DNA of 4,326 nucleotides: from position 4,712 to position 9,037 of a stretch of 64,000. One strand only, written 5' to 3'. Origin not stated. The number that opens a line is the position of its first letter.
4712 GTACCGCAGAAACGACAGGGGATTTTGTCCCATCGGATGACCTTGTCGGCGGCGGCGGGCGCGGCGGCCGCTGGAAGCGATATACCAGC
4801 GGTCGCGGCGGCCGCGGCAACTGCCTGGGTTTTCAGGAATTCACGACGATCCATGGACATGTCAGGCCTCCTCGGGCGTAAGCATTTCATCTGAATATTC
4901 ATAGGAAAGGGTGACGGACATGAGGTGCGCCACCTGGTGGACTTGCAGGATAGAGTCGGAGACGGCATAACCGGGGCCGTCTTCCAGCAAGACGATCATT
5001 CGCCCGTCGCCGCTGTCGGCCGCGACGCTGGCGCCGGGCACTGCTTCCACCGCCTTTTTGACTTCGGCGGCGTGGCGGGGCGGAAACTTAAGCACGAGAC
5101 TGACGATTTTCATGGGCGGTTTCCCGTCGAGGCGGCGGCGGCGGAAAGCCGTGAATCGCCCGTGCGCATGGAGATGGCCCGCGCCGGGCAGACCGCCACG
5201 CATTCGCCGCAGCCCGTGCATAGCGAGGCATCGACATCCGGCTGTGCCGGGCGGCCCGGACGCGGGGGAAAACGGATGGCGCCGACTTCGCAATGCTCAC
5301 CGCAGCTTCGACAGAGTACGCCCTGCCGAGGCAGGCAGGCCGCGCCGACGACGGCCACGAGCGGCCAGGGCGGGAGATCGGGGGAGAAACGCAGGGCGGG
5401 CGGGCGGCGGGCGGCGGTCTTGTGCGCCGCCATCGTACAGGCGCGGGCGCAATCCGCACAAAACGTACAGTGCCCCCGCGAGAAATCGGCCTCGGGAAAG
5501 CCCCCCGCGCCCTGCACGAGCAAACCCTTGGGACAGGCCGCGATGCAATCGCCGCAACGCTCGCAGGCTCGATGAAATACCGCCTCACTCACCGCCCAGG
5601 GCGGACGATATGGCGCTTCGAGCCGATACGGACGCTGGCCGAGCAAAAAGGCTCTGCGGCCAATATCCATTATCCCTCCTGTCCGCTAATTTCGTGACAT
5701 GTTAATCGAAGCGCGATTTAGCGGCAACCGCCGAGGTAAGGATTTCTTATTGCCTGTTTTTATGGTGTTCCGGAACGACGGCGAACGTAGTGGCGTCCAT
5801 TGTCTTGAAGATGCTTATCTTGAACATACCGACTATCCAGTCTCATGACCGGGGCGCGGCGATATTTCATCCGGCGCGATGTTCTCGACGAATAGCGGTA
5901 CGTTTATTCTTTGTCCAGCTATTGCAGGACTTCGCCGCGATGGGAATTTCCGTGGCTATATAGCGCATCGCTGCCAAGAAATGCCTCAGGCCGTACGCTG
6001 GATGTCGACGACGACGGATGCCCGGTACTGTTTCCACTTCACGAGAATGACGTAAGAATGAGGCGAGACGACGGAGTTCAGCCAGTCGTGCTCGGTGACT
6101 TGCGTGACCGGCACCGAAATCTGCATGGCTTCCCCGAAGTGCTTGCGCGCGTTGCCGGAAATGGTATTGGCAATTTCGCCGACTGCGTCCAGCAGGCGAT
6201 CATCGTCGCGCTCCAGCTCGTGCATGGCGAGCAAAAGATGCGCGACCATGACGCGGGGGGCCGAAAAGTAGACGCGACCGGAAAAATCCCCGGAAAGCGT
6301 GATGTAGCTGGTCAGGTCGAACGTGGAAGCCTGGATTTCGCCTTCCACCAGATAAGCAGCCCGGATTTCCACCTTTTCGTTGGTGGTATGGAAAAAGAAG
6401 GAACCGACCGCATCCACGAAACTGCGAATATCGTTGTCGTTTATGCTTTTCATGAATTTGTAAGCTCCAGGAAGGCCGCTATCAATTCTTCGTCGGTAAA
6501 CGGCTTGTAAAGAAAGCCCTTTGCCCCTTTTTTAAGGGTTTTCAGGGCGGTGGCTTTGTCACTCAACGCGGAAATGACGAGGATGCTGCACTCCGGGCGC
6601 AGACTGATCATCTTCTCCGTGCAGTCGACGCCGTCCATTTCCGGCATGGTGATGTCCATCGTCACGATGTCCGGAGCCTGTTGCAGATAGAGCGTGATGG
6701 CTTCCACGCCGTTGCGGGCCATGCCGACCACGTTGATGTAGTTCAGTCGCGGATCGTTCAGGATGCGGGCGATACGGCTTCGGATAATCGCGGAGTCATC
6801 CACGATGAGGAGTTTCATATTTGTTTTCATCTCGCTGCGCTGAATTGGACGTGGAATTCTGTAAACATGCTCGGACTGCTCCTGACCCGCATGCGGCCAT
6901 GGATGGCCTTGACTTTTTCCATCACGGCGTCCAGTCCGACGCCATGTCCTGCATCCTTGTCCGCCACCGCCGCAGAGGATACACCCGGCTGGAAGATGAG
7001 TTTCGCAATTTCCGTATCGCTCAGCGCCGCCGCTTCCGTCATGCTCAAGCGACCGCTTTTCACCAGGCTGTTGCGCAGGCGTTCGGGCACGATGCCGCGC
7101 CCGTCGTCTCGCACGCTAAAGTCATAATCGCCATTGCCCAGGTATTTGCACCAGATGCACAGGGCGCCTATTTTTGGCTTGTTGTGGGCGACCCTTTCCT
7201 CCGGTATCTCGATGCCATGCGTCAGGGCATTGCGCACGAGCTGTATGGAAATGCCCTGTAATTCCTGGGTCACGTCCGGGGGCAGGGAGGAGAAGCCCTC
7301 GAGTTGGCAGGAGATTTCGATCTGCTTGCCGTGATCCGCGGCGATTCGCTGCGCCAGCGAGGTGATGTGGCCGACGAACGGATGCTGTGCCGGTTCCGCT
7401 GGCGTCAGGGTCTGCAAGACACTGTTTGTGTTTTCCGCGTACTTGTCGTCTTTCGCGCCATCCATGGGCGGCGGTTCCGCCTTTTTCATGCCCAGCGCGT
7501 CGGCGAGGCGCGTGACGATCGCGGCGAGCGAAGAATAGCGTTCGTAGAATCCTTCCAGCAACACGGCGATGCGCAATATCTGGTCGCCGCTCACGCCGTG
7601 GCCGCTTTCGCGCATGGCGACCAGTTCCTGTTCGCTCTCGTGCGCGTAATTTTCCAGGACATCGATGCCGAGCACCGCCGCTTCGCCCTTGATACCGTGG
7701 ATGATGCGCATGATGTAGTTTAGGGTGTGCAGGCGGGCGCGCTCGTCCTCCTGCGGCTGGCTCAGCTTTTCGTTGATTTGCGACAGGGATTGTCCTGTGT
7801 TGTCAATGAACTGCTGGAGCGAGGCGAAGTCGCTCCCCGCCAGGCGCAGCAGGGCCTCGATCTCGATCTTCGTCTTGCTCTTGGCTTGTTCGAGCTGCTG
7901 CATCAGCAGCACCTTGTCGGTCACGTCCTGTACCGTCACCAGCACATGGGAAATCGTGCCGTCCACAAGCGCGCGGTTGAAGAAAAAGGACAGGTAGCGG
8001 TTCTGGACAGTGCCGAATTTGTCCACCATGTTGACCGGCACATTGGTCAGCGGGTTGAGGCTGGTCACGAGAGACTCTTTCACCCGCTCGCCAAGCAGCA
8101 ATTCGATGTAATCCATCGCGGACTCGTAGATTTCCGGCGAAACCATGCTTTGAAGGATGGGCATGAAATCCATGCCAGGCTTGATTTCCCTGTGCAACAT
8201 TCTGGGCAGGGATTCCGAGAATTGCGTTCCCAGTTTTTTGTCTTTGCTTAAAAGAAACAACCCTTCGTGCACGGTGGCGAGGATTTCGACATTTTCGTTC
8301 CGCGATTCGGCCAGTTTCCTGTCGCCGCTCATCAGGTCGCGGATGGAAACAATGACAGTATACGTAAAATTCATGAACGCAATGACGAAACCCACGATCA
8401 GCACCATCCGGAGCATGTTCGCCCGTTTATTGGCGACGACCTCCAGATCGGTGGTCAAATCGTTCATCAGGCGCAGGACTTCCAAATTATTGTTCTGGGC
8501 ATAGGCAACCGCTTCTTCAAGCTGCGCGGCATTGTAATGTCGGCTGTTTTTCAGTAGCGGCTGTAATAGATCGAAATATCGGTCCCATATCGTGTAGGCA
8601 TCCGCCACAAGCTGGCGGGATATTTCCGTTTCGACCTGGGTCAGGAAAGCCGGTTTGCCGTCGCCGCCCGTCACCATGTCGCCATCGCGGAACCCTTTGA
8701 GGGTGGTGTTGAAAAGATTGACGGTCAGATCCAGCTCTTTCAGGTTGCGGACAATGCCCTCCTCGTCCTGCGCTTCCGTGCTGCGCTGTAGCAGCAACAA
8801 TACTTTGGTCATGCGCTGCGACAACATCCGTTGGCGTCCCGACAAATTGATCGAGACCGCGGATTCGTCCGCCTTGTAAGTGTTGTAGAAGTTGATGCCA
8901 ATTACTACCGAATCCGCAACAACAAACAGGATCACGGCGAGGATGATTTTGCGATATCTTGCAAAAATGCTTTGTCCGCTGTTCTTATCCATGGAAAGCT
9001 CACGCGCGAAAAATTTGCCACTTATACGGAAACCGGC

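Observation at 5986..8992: Putative nitrate sensor fused directly to a CheA-like kinase, with its own CheY and CheX, sitting upstream of nap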

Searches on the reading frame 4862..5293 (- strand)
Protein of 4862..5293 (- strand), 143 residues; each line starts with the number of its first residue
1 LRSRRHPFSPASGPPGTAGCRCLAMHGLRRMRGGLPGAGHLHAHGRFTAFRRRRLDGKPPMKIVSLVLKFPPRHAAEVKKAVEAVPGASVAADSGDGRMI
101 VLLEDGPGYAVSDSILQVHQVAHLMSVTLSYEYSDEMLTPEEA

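Call 3: search_protein_families(library=pfam, proteins=[window:4862-5293:-], max_evalue=0.01)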
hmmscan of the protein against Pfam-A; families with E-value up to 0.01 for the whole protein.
window:4862-5293:- (143 aa): 1 family
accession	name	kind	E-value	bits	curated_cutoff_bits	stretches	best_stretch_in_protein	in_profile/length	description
PF03927.19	NapD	-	3.8e-16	59.4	28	1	61-136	1-76/76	NapD protein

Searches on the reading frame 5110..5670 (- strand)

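Call 3: search_protein_families(library=pfam, proteins=[window:5110-5670:-], max_evalue=0.01)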
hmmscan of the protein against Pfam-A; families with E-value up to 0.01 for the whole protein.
window:5110-5670:- (186 aa): 14 families
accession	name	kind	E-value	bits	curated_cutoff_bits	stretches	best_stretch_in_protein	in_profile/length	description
PF12838.12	Fer4_7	-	1.3e-15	58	27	2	119-165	4-52/52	4Fe-4S dicluster domain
PF00037.32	Fer4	-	1.5e-13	50.4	21.1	1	145-167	2-24/24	4Fe-4S binding domain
PF13187.11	Fer4_9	-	1.3e-12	48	27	2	35-80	1-49/52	4Fe-4S dicluster domain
PF13237.11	Fer4_10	-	2.1e-10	40.8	25.5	2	146-170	4-30/53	4Fe-4S dicluster domain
PF12837.12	Fer4_6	-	2.6e-10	40.2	25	2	144-166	2-24/24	4Fe-4S binding domain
PF13484.11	Fer4_16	-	2.1e-09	38.4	30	2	151-173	2-26/66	4Fe-4S double cluster binding domain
PF25160.1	LdpA_Fe-S-bd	-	4.4e-07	30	27.6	1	121-170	7-47/49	LdpA Fe-S cluster-binding domain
PF14697.11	Fer4_21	-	1.4e-06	28.7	35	1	118-168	9-59/59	4Fe-4S dicluster domain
PF13183.11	Fer4_8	-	4.5e-05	24.3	27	0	34-50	52-68/68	4Fe-4S dicluster domain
PF12797.12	Fer4_2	-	7.1e-05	23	24.5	1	145-163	4-22/22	4Fe-4S binding domain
PF13534.11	Fer4_17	-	0.00023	22.1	22.2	0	35-50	45-60/61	4Fe-4S dicluster domain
PF12798.12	Fer4_3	-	0.00028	21.9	27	0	151-165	1-15/15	4Fe-4S binding domain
PF12800.12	Fer4_4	-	0.00041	20.9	24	1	149-163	2-16/17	4Fe-4S binding domain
PF13459.11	Fer4_15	-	0.0044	18.1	22.4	0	146-164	3-21/66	4Fe-4S single cluster domain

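Call 4: search_protein_families(library=ncbifam, proteins=[window:5110-5670:-], max_evalue=0.01)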
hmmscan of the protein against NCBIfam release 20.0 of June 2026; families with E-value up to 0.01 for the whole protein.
window:5110-5670:- (186 aa): 67 families (the best 25 are shown)
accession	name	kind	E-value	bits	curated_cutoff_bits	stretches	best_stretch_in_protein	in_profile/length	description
TIGR00402.1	napF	equivalog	3.7e-30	104.8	102.2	1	21-166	22-148/149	ferredoxin-type protein NapF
TIGR02179.1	PorD_KorD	subfamily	1.9e-11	43.9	60.05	2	118-169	28-75/78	2-oxoacid:acceptor oxidoreductase, delta subunit, pyruvate/2-ketoisovalerate family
NF045874.1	Vhu_polyferre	exception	6.2e-10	38.3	600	2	33-89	29-82/381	F420-non-reducing hydrogenase associated-polyferredoxin VhuB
NF040684.1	PorD_Arch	equivalog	1.3e-08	34.8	120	2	25-84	22-80/85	pyruvate synthase subunit PorD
NF043069.1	T4HPD_activ_SAM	equivalog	4.4e-08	32.8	425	2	32-86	49-100/299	trans-4-hydroxy-L-proline dehydratase activase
TIGR02700.1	flavo_MJ0208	hypoth_equivalog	6.2e-08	32.2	251.35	2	30-84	144-195/234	dihydromethanopterin reductase (acceptor)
TIGR00397.1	mauM_napG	subfamily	7.6e-08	32.2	178.85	1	9-166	28-192/213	MauM/NapG family ferredoxin-type protein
NF005504.0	PRK07118.1-3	equivalog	7.6e-08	32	437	1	120-172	145-194/293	Fe-S cluster domain-containing protein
NF058577.1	FdxA_fam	equivalog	1.3e-07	31.6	65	1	117-165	9-52/52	4Fe-4S ferredoxin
TIGR04041.1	activase_YjjW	hypoth_equivalog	2.1e-07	30.7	250.2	2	34-83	41-87/276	YjjW family glycine radical enzyme activase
NF040864.1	HgcB_ferredoxin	equivalog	2.4e-07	30.5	99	2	146-177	11-42/93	mercury methylation ferredoxin HgcB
NF005505.0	PRK07118.1-4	equivalog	6.1e-07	29.2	378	1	35-169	142-265/265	Fe-S cluster domain-containing protein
TIGR02494.1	PFLE_PFLC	subfamily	1.4e-06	27.8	174.35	1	33-88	47-102/293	glycyl-radical enzyme activating protein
NF038196.1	ferrodoxin_EFR1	subfamily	1.8e-06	28.2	75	1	119-170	188-233/242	EFR1 family ferrodoxin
NF048010.1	SfplDhtActHpsHDes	equivalog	1.8e-06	27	430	1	119-168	62-107/298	(2S)-3-sulfopropanediol dehydratase activating enzyme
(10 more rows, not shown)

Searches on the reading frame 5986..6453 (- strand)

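Call 3: search_protein_families(library=pfam, proteins=[window:5986-6453:-], max_evalue=0.01)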
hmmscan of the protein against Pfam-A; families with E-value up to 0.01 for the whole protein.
window:5986-6453:- (155 aa): 1 family
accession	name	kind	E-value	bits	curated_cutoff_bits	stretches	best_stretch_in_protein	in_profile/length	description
PF13690.11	CheX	-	4.5e-17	62.3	27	1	48-117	2-72/94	Chemotaxis phosphatase CheX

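Call 4: search_protein_families(library=ncbifam, proteins=[window:5986-6453:-], max_evalue=0.01)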
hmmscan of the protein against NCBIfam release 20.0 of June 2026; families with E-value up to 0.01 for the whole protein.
window:5986-6453:- (155 aa): 1 family
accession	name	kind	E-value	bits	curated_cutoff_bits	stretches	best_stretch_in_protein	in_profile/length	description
NF041094.1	CheX_Thtogales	equivalog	2.7e-06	27.2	280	1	9-108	6-109/152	CheY-P phosphatase CheX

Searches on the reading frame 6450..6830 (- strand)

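Call 3: search_protein_families(library=pfam, proteins=[window:6450-6830:-], max_evalue=0.01)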
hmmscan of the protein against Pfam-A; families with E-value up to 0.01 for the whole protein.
window:6450-6830:- (126 aa): 1 family
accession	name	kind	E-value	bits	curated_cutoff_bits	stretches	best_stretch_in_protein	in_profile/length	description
PF00072.30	Response_reg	-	2e-26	92.8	30.2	1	8-119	2-109/111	Response regulator receiver domain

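Call 4: search_protein_families(library=ncbifam, proteins=[window:6450-6830:-], max_evalue=0.01)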
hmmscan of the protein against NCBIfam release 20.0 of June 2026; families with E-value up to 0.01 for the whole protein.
window:6450-6830:- (126 aa): 103 families (the best 25 are shown)
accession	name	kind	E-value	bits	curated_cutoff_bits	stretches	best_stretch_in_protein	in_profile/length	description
NF001965.0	PRK00742.1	subfamily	4.8e-28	98.4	293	1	4-114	3-112/357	chemotaxis-specific protein-glutamate methyltransferase CheB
NF041367.1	CheY_Halo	equivalog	3.7e-24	85.3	200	1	8-120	2-110/114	chemotaxis protein CheY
NF009206.0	PRK12555.1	subfamily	1.1e-22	80.5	342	1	5-114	1-109/340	chemotaxis-specific protein-glutamate methyltransferase CheB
NF007018.1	PRK09483.1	equivalog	1.8e-20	73.5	280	1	6-120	3-115/217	UvrY/SirA/GacA family response regulator transcription factor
NF011896.0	PRK15369.1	equivalog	3e-20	72.8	242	1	4-120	3-117/211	two component system response regulator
NF008469.0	PRK11361.1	equivalog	8.2e-20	70.9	714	1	1-116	1-112/461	acetoacetate metabolism transcriptional regulator AtoC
NF052445.1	RespRegMctR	equivalog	5e-19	68.5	300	1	5-120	2-115/205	two-component system response regulator MctR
TIGR02875.1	spore_0_A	equivalog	9.1e-19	67.7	200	1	5-124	3-122/262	sporulation transcription factor Spo0A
NF007935.0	PRK10651.1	equivalog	1.6e-18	66.7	250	1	3-120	5-120/216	two-component system response regulator NarL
NF045944.1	ResRegRpaBCyano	equivalog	9.9e-17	61.1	330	1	8-118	1-106/229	response regulator transcription factor RpaB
NF007135.0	PRK09581.1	equivalog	1.3e-16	60.5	474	1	6-120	4-116/457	PleD family two-component system response regulator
TIGR01818.1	ntrC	equivalog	4.7e-16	58.6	558.6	1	8-118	2-108/463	nitrogen regulation protein NR(I)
NF045505.1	RR_RssB_Pseudo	equivalog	4.9e-16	58.8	700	1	2-115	3-112/394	two-component system response regulator RssB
NF047785.1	respo_reg_MadR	equivalog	5.2e-16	58.6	300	1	5-121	1-118/209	MadR family response regulator transcription factor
NF007969.0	PRK10693.1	equivalog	5.3e-16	58.5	329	1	4-114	7-113/337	two-component system response regulator RssB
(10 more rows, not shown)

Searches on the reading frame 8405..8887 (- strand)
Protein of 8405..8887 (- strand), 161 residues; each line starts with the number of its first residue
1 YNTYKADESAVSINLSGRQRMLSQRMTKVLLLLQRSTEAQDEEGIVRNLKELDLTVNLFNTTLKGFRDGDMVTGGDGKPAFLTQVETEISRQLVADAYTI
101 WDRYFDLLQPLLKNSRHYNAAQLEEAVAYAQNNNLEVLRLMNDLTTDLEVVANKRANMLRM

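Call 52: search_solved_structures(query=window:8405-8887:-, max_evalue=10, show_alignments=3)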
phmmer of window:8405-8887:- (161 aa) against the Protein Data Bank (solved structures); distinct sequences matched with E-value up to 10: 2.
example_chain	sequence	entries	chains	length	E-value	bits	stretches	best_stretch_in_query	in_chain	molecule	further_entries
6gcv_A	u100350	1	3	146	0.48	13.4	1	9-35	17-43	Chemotaxis transducer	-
4bf5_A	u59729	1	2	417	1.7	11.6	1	56-104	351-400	ALANINE RACEMASE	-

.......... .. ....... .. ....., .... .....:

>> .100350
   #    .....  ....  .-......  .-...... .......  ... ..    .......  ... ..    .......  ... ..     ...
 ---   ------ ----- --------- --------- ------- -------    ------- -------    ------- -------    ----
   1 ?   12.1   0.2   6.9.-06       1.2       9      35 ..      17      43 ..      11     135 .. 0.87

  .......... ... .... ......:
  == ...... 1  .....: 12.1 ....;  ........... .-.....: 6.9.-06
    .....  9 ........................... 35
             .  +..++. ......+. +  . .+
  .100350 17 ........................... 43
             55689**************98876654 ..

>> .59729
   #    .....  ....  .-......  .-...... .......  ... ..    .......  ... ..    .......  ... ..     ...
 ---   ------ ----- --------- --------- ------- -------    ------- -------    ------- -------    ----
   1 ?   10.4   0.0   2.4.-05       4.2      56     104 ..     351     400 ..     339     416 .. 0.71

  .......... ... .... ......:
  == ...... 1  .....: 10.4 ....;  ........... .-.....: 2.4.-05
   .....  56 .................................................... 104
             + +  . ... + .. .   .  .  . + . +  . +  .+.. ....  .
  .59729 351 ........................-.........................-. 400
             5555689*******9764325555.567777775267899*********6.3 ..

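Call 56: search_solved_structures(query=A3, max_evalue=10, show_alignments=3)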
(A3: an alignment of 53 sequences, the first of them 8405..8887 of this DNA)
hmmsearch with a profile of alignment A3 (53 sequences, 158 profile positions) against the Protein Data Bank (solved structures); distinct sequences matched with E-value up to 10: 13.
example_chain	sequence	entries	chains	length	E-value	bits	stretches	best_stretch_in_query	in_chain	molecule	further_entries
6gcv_A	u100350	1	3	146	6.6e-09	39.1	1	3-150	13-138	Chemotaxis transducer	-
7zjr_A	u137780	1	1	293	0.00063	22.9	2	10-151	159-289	Protein PilJ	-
8wdf_A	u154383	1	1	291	0.0028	20.8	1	10-149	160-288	Protein PilJ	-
6ox7_C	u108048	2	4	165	0.04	17.1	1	41-150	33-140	Phosphatidylinositol 3-kinase regulatory subunit beta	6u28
1o5h_A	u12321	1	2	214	0.3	14.2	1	104-150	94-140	Formiminotetrahydrofolate cyclodeaminase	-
22nu_A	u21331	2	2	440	0.34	14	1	53-127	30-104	Radical SAM core domain-containing protein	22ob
4asn_A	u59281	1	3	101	0.52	13.5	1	42-95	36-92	TUBR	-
4k37_A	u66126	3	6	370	0.75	13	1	91-142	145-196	Anaerobic sulfatase-maturating enzyme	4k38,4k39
4k36_A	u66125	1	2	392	0.84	12.8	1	91-142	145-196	Anaerobic sulfatase-maturating enzyme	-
29sb_A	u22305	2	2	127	1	12.5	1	37-69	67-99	KABLE2.5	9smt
6t59_TT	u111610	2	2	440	2.4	11.3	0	101-157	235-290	Tetratricopeptide repeat protein 5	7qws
5bun_A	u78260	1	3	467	3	11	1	28-137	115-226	Outer membrane protein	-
8bpo_t2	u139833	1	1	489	4.7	10.4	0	101-157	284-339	Tetratricopeptide repeat protein 5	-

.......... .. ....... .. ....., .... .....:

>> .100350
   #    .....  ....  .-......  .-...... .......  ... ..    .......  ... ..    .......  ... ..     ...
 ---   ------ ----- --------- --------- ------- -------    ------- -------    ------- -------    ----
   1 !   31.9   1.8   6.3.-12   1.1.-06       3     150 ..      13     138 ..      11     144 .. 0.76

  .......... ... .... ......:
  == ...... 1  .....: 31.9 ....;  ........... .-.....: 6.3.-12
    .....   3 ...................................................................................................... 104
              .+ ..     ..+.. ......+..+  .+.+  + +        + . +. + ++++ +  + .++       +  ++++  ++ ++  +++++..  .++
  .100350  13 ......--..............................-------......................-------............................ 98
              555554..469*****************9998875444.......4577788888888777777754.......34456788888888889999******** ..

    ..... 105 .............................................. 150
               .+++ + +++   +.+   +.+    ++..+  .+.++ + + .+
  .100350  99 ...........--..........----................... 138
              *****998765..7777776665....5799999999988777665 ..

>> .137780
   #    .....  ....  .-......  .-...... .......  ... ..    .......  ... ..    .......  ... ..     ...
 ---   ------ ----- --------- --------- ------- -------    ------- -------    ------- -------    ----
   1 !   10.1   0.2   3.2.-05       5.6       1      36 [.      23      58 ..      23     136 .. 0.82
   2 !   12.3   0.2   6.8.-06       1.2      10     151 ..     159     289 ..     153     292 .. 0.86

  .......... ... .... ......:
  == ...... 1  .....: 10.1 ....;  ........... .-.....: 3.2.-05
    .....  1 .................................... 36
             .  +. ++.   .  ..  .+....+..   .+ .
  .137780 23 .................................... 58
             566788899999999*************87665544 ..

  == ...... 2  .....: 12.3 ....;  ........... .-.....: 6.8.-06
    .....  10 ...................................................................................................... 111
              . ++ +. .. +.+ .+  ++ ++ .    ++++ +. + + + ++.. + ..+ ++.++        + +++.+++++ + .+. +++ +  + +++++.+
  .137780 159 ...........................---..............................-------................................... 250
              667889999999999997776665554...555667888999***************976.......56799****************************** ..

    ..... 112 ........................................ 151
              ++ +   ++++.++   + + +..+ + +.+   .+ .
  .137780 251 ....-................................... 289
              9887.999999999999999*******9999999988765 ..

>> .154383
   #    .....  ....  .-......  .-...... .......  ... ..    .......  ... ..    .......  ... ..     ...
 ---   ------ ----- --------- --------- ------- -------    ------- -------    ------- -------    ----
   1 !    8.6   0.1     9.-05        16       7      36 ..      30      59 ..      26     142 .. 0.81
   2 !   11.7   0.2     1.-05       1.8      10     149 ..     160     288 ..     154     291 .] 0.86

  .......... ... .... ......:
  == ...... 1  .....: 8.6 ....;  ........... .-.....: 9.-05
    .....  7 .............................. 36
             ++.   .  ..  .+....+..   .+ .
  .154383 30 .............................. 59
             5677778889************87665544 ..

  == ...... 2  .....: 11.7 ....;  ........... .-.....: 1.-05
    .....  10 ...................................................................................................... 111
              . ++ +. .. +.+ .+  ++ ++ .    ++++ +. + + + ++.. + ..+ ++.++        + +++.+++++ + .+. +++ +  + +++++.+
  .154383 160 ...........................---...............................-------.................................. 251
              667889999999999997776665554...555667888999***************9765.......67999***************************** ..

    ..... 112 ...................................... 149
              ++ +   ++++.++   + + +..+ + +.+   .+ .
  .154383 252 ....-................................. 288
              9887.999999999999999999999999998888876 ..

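Call 62: predict_structure(alignment_id=A3)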
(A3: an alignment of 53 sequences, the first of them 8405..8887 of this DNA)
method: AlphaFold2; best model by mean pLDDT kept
length: 161 residues; sequences in the alignment: 53
mean_pLDDT: 94.5   pTM: 0.88
mean pLDDT of the five models: 94.5, 92.7, 92.6, 91.8, 90.4
residues with pLDDT >= 90: 139; 70-90: 19; 50-70: 3; < 50: 0
segments of 3 or more residues with pLDDT < 50: none
pLDDT, mean of each block of 10 residues (from residue 1): 78 94 97 98 97 97 98 92 96 98 97 90 98 97 97 89 84
secondary structure, 60 per line:
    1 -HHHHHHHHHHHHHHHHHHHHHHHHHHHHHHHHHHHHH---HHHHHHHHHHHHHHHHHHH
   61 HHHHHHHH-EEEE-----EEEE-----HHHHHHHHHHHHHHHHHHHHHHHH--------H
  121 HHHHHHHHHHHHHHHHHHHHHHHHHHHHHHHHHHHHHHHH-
elements in order: H2-38 H42-68 E70-73 E79-82 H88-111 H120-160

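Call 66: fold_search(model_id=the predicted structure, library=pdb)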
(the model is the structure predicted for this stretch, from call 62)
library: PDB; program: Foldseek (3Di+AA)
matches with E <= 10: 798; with E <= 0.001: 0
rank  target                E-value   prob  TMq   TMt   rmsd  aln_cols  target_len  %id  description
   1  6gcv_B                4.4e-03  1.00  0.53  0.66   5.1       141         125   21  Ligand binding domain (LBD) of the p. aeruginosa nitrate receptor McpN (released 2018-09-19)
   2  6gcv_C                6.6e-03  1.00  0.54  0.67   4.8       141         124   21  Ligand binding domain (LBD) of the p. aeruginosa nitrate receptor McpN (released 2018-09-19)
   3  6gcv_A                1.0e-02  1.00  0.54  0.66   4.9       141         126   21  Ligand binding domain (LBD) of the p. aeruginosa nitrate receptor McpN (released 2018-09-19)
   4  6s37_A                1.2e-02  1.00  0.71  0.81   3.0       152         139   11  Ligand binding domain of the P. putida receptor PcaY_PP in complex with salicylic acid (released 2020-10-21)
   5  7jh6_A                1.4e-02  1.00  0.50  0.47   8.9       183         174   12  De novo designed two-domain di-Zn(II) and porphyrin-binding protein (released 2020-12-09)
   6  6s1a_B                1.9e-02  1.00  0.72  0.83   2.7       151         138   11  Ligand binding domain of the P. putida receptor PcaY_PP (released 2020-10-21)
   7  6s18_A                2.0e-02  1.00  0.65  0.72   3.8       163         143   12  Ligand binding domain of the P. putida receptor PcaY_PP in complex with glycerol (released 2020-10-21)
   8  6s33_A                2.8e-02  1.00  0.72  0.81   3.0       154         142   11  Ligand binding domain of the P. putida receptor PcaY_PP in complex with Protocatechuate (released 2020-10-21)
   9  6s1a_A                3.3e-02  1.00  0.70  0.79   3.2       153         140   11  Ligand binding domain of the P. putida receptor PcaY_PP (released 2020-10-21)
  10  6egc                  4.1e-02  1.00  0.50  0.54   6.6       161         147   13  Single-chain version of 2L4HC2_23 (PDB 5J0K) (released 2019-05-29)
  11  6s33_B                5.0e-02  0.99  0.50  0.58   5.2       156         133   12  Ligand binding domain of the P. putida receptor PcaY_PP in complex with Protocatechuate (released 2020-10-21)
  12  6s3b_B                5.6e-02  1.00  0.67  0.79   2.9       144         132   12  Ligand binding domain of the P. putida receptor PcaY_PP in complex with benzoate (released 2020-10-21)
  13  6s37_B                5.8e-02  1.00  0.60  0.73   3.2       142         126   13  Ligand binding domain of the P. putida receptor PcaY_PP in complex with salicylic acid (released 2020-10-21)
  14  8bsa_A                6.2e-02  0.97  0.44  0.45   6.9       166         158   13  Vc1313-LBD bound to D-arginine (released 2023-06-07)
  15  6xyn                  6.8e-02  1.00  0.56  0.57   4.1       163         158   13  Crystal structure of a proteolytic fragment of NarQ comprising sensor and TM domains (released 2020-03-04)
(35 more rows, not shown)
